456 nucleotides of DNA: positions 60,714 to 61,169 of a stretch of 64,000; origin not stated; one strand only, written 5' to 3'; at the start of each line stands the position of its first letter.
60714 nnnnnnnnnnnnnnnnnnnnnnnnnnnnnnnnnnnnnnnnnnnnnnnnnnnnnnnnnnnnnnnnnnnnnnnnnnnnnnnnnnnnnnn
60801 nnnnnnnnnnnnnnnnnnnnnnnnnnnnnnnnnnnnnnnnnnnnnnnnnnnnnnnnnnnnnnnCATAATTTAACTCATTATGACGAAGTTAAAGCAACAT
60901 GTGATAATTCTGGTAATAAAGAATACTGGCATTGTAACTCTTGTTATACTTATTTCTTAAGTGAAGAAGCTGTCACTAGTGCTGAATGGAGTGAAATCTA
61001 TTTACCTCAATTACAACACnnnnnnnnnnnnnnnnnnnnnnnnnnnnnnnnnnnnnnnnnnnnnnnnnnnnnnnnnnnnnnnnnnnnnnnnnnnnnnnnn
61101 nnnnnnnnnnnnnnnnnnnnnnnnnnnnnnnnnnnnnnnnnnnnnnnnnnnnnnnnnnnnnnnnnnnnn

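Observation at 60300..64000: Giant surface lipoprotein with a novel tandem Cys4 repeat array followed by BspA-type leucine-rich repeats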

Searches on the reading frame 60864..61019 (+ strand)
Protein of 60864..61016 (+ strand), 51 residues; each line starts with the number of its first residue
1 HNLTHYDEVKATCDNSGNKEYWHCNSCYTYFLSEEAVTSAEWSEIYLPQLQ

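Call 9: search_protein_families(library=pfam, proteins=[window:60864-61016:+], max_evalue=10)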
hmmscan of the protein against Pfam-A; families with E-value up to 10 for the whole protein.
window:60864-61016:+ (51 aa): 0 families

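Call 48: find_homologous_proteins(query=A2, max_evalue=0.00001)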
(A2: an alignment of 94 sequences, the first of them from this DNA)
Query A2 (94 sequences) (52 aa, profile of the alignment): 1 proteins with E <= 0.00001 among 28 candidates.
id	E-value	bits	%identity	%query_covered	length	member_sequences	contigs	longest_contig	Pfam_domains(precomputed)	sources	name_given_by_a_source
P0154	3.0e-6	45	-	-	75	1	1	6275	-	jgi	-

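Call 51: find_related_loci(query=A3, collection=genome_contigs, flank=6000)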
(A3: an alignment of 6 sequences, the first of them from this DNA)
Query A3 (52 aa) in genome_contigs; peptide patterns used: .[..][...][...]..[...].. (x = any residue, [..] = any of these).
319 stretches matched a pattern; 234 encode a relative of the query (tblastn E <= 1e-3); the best 80 are kept; 80 distinct loci.
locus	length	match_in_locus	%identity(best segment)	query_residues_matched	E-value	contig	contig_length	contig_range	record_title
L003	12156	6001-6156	44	1-52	1e-12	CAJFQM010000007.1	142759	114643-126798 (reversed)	uncultured Clostridia bacterium isolate Chicken_15_mag_29 genome assembly, contig: MAGpy_11413_15_idba_bin_29_fascaffold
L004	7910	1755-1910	42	1-52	6e-12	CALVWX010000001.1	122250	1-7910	MAG: uncultured Clostridia bacterium isolate BRZ_F__bin37 genome assembly, contig: BRZ_F__NODE_236_length_122250_cov_9.2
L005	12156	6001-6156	44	1-52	8e-12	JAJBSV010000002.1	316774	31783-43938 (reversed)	MAG: Ruminococcus sp. isolate U_126731 U_126731=NODE_2_length_316774_cov_37.832179, whole genome shotgun sequence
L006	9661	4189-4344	44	1-52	9e-11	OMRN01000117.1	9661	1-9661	uncultured Lachnospiraceae bacterium isolate RUG781 genome assembly, contig: k87_7675087, whole genome shotgun sequence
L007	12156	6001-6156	37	1-52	9e-11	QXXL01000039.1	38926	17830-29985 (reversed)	Lachnospiraceae bacterium strain MGB1 Scaffold9_1, whole genome shotgun sequence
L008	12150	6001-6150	40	1-52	4e-10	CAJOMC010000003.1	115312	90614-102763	uncultured Bacilli bacterium isolate Reindeer_2_mag_168 genome assembly, contig: scaffold_219, whole genome shotgun sequ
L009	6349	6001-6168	43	1-52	3e-10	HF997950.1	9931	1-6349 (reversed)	Ruminococcus sp. CAG:254 genomic scaffold, scf453, whole genome shotgun sequence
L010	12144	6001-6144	40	5-52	3e-10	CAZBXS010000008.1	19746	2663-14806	MAG TPA_asm: uncultured Faecalibacterium sp. isolate SRP225648_co1_314 genome assembly, contig: NODE_6642_length_19746_c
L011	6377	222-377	38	1-52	5e-10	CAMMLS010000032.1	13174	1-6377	MAG: uncultured Clostridium sp. isolate ERR4836940_bin.30_MetaWRAP_v1.1_MAG genome assembly, contig: NODE_1691_length_13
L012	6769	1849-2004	40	1-52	1e-9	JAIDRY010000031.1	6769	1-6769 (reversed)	MAG: Clostridia bacterium isolate SC0363_S10_12 SC0363_S10_12_contig_31, whole genome shotgun sequence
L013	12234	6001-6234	40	1-52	2e-9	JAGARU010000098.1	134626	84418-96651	MAG: Clostridia bacterium isolate RGIG8715 Water_deer_Colon-4__c240087, whole genome shotgun sequence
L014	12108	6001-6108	56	1-36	2e-9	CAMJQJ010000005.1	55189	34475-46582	MAG: uncultured Faecalitalea sp. isolate SRR14812344_bin.2_metaWRAP_v1.3_MAG genome assembly, contig: ERZ12298795.49, wh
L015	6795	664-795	45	1-49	2e-9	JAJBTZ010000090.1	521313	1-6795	MAG: Ruminococcus sp. isolate U_126910 U_126910=NODE_1_length_521313_cov_14.754711, whole genome shotgun sequence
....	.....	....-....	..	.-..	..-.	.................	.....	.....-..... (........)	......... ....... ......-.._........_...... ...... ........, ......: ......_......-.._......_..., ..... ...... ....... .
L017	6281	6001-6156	42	1-52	3e-9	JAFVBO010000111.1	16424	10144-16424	MAG: Lachnospiraceae bacterium isolate RGIG5021 Roe_deer_Rumen.Co__c1205372, whole genome shotgun sequence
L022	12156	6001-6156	37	1-52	3e-9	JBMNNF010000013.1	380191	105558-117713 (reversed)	MAG: Acholeplasmataceae bacterium isolate SBF912LR0HQ0061 contig_9085, whole genome shotgun sequence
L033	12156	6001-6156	38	1-52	9e-9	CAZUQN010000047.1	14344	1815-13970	MAG TPA_asm: uncultured Ruminococcus sp. isolate SRP315200_co1_883 genome assembly, contig: NODE_8693_length_14344_cov_1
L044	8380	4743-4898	35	1-52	3e-8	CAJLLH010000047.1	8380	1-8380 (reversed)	MAG TPA_asm: uncultured Clostridiales bacterium isolate ERR321597-bin.22 genome assembly, contig: NODE_5705_length_8380_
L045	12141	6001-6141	39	1-49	3e-8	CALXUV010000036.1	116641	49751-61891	MAG: uncultured Clostridia bacterium isolate E41__bin104 genome assembly, contig: E41__k127_2965091, whole genome shotgu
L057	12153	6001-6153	37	2-52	4e-8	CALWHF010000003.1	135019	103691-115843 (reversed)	MAG: uncultured Christensenellaceae bacterium isolate BRZ_LQ__bin77 genome assembly, contig: BRZ_LQ__NODE_134_length_135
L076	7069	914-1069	33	1-52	2e-7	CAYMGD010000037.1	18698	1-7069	MAG TPA_asm: uncultured Coprobacillus sp. isolate SRP225648_co1_120 genome assembly, contig: NODE_7208_length_18698_cov_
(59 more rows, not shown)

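Call 73: search_protein_families(library=pfam, proteins=[L012:637-5121:+, L022:5464-8082:+, L033:4282-8583:+, L044:4488-7604:+, L045:5755-8685:+, L057:5860-10038:+, L076:815-6157:+], max_evalue=0.00001)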
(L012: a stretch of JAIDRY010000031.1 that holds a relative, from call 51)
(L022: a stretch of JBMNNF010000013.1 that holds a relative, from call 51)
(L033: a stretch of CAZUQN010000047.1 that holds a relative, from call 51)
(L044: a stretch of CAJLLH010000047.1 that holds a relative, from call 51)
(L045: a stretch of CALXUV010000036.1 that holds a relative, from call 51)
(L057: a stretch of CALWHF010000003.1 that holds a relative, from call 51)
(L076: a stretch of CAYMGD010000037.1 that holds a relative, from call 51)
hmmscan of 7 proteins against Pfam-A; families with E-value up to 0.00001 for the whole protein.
L012:637-5121:+ (1495 aa): 3 families
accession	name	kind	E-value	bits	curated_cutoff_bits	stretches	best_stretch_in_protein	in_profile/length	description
PF13306.12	LRR_5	-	1.2e-170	559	27.7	8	1219-1342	2-123/127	BspA type Leucine rich repeat region (6 copies)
PF13855.12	LRR_8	-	7.1e-33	112.6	27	0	1111-1158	12-60/61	Leucine rich repeat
PF12799.13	LRR_4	-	2.2e-06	28.2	27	0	1108-1138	8-39/44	Leucine Rich repeats (2 copies)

L022:5464-8082:+ (873 aa): 1 family
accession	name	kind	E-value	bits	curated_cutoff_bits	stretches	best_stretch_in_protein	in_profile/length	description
PF23674.1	RYYR-CCHC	-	9.9e-07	29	27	0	244-263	32-51/79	RYYR-CCHC domain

L033:4282-8583:+ (1434 aa): 0 families

L044:4488-7604:+ (1039 aa): 1 family
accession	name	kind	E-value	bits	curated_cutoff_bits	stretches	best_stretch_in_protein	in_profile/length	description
PF13306.12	LRR_5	-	3.2e-25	88.9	27.7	2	836-901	2-65/127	BspA type Leucine rich repeat region (6 copies)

L045:5755-8685:+ (977 aa): 4 families
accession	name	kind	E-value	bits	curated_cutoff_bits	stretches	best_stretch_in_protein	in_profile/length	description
PF13306.12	LRR_5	-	1.5e-147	484.3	27.7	7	402-522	1-115/127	BspA type Leucine rich repeat region (6 copies)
PF13855.12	LRR_8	-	3.2e-36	123.3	27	0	424-468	13-56/61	Leucine rich repeat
PF12799.13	LRR_4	-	1.5e-06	28.7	27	0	436-468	1-30/44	Leucine Rich repeats (2 copies)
PF23952.1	LRR_EndoS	-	3.7e-06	27.6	27.9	0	427-494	50-116/116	Endo-beta-N-acetylglucosaminidase EndoS LRR domain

L057:5860-10038:+ (1393 aa): 3 families
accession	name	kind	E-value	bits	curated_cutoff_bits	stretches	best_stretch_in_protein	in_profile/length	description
PF13306.12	LRR_5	-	2.5e-206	674.3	27.7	10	1232-1360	1-126/127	BspA type Leucine rich repeat region (6 copies)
PF13855.12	LRR_8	-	2e-27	95.2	27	0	256-303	11-58/61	Leucine rich repeat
PF23952.1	LRR_EndoS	-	4.3e-08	33.8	27.9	0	491-548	57-113/116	Endo-beta-N-acetylglucosaminidase EndoS LRR domain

L076:815-6157:+ (1781 aa): 5 families
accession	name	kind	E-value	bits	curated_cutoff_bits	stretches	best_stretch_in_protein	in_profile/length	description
PF13306.12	LRR_5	-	0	1253.8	27.7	12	781-910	1-127/127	BspA type Leucine rich repeat region (6 copies)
PF13855.12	LRR_8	-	1.8e-59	197.8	27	0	748-799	3-56/61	Leucine rich repeat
PF12799.13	LRR_4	-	8.5e-12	45.4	27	0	747-783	2-39/44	Leucine Rich repeats (2 copies)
PF23952.1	LRR_EndoS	-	3.8e-10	40.4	27.9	0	1355-1418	25-91/116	Endo-beta-N-acetylglucosaminidase EndoS LRR domain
PF05725.18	FNIP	-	2.7e-08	34.2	21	0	1364-1400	4-39/44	FNIP Repeat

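Call 88: search_protein_families(library=pfam, alignment_id=A2, max_evalue=0.01)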
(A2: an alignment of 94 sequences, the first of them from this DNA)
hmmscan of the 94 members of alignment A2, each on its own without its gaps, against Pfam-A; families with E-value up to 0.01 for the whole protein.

A. member 1, seq(52 aa): 0 families

B. families by the number of members that match (of 94 scanned): 15 families
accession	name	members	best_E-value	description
PF23674.1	RYYR-CCHC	6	0.00033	RYYR-CCHC domain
PF23447.1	DUF7128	3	0.0019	Domain of unknown function (DUF7128)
PF12171.14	zf-C2H2_jaz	2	0.00032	Zinc-finger double-stranded RNA-binding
PF00301.25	Rubredoxin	2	0.0035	Rubredoxin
PF08394.17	Arc_trans_TRASH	1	0.0007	Archaeal TRASH domain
PF25095.1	C2H2-zf_KIN17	1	0.0023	KIN17 C2H2-type zinc finger domain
PF17026.10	zf-RRPl_C4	1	0.0024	Putative ribonucleoprotein zinc-finger pf C4 type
PF23455.1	DUF7129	1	0.0025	Domain of unknown function (DUF7129)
PF21349.2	RUBY_RBDX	1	0.0033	Rubrerythrin, rubredoxin-like domain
PF25054.1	PHD_pln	1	0.004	PHD-type zinc finger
PF25745.1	Phage_GP58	1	0.0044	Bacteriophage GP58 protein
PF18073.7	Zn_ribbon_LapB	1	0.005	Rubredoxin metal binding domain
PF22995.2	C2CH-3rd_BIRD-IDD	1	0.0069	BIRD-IDD transcription factor, third C2HC zinc finger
PF25287.1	zf-B_box_Trim66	1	0.0072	Trim66, B-box zinc-binding domain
PF25208.1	DUF7838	1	0.0099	Domain of unknown function (DUF7838)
